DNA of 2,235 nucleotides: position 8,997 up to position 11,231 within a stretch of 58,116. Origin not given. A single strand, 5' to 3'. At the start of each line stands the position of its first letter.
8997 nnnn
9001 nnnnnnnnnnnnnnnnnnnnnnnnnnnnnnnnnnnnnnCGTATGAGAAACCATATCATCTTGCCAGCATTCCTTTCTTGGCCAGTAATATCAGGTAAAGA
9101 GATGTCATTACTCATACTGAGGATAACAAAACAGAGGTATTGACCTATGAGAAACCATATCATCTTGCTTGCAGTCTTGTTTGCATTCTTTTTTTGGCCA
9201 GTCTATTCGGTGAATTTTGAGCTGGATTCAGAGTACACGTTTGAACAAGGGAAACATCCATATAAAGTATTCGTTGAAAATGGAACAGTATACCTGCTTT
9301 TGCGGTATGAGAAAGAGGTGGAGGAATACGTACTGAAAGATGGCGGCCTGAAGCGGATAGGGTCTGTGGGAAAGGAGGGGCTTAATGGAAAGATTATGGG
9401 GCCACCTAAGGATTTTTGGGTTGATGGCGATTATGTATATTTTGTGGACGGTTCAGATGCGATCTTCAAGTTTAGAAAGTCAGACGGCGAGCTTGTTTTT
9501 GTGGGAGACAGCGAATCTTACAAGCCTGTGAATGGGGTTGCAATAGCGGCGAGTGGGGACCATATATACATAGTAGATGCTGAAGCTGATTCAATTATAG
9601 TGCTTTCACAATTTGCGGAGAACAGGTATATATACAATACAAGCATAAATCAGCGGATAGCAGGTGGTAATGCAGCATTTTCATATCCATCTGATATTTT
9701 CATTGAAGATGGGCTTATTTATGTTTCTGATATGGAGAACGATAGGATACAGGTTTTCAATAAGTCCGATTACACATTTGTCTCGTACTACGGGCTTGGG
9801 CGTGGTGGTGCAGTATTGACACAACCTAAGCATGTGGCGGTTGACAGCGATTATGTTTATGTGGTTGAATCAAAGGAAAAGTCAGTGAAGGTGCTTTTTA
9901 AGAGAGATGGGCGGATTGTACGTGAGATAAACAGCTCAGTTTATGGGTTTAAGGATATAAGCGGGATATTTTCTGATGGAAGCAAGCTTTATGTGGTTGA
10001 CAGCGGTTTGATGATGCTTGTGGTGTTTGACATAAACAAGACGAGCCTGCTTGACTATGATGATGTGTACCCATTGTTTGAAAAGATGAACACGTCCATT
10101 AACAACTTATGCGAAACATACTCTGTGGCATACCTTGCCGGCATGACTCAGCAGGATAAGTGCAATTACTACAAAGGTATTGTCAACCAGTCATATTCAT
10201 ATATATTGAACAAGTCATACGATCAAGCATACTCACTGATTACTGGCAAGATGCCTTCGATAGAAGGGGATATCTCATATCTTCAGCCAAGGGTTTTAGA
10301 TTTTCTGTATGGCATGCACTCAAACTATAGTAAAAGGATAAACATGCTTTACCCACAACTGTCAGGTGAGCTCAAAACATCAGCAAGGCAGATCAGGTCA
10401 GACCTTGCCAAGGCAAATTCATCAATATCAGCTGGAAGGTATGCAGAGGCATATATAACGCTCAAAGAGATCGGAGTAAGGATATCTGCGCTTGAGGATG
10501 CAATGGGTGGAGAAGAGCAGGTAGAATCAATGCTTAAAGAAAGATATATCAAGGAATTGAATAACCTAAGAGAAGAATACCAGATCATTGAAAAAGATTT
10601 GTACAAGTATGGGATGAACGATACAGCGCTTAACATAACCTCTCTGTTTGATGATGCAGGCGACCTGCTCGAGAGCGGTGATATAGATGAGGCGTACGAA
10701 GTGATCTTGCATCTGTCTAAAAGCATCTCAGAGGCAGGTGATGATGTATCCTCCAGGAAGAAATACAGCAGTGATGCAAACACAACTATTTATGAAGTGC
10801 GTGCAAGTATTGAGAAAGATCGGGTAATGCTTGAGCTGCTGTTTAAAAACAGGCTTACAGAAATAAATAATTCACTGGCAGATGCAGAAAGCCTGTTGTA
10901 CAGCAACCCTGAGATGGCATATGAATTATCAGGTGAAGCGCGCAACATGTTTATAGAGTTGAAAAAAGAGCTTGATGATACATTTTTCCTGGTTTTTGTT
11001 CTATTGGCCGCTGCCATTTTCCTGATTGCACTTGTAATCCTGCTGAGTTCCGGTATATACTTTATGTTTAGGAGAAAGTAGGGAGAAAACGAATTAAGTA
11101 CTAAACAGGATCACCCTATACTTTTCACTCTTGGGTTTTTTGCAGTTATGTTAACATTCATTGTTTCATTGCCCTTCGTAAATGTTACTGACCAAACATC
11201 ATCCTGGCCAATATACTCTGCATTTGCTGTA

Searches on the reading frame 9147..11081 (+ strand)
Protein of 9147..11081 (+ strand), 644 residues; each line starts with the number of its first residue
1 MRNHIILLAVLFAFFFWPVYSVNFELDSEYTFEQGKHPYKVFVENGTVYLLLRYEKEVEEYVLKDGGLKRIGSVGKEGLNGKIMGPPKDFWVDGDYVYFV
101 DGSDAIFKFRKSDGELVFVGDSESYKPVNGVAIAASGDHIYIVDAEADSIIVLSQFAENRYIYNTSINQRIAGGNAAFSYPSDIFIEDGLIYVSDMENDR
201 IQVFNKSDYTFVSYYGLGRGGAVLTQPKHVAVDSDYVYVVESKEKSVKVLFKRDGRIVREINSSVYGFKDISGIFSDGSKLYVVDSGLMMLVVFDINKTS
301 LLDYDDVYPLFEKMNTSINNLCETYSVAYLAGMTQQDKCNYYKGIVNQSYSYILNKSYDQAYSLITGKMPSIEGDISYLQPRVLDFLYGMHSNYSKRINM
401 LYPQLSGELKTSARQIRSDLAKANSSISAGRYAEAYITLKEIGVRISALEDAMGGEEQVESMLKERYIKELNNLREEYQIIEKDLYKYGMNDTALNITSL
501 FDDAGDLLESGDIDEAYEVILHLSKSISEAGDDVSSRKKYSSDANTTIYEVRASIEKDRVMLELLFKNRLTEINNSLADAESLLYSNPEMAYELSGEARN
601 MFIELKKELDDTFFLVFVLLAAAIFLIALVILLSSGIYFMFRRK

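Call 52: search_protein_families(library=pfam, proteins=[window:9147-11081:+], max_evalue=0.0001)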
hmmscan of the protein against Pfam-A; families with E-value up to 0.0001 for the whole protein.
window:9147-11081:+ (644 aa): 1 family
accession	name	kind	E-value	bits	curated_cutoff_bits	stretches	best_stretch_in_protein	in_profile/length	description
PF01436.27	NHL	-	2.8e-06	27.5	20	0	178-204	1-28/28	NHL repeat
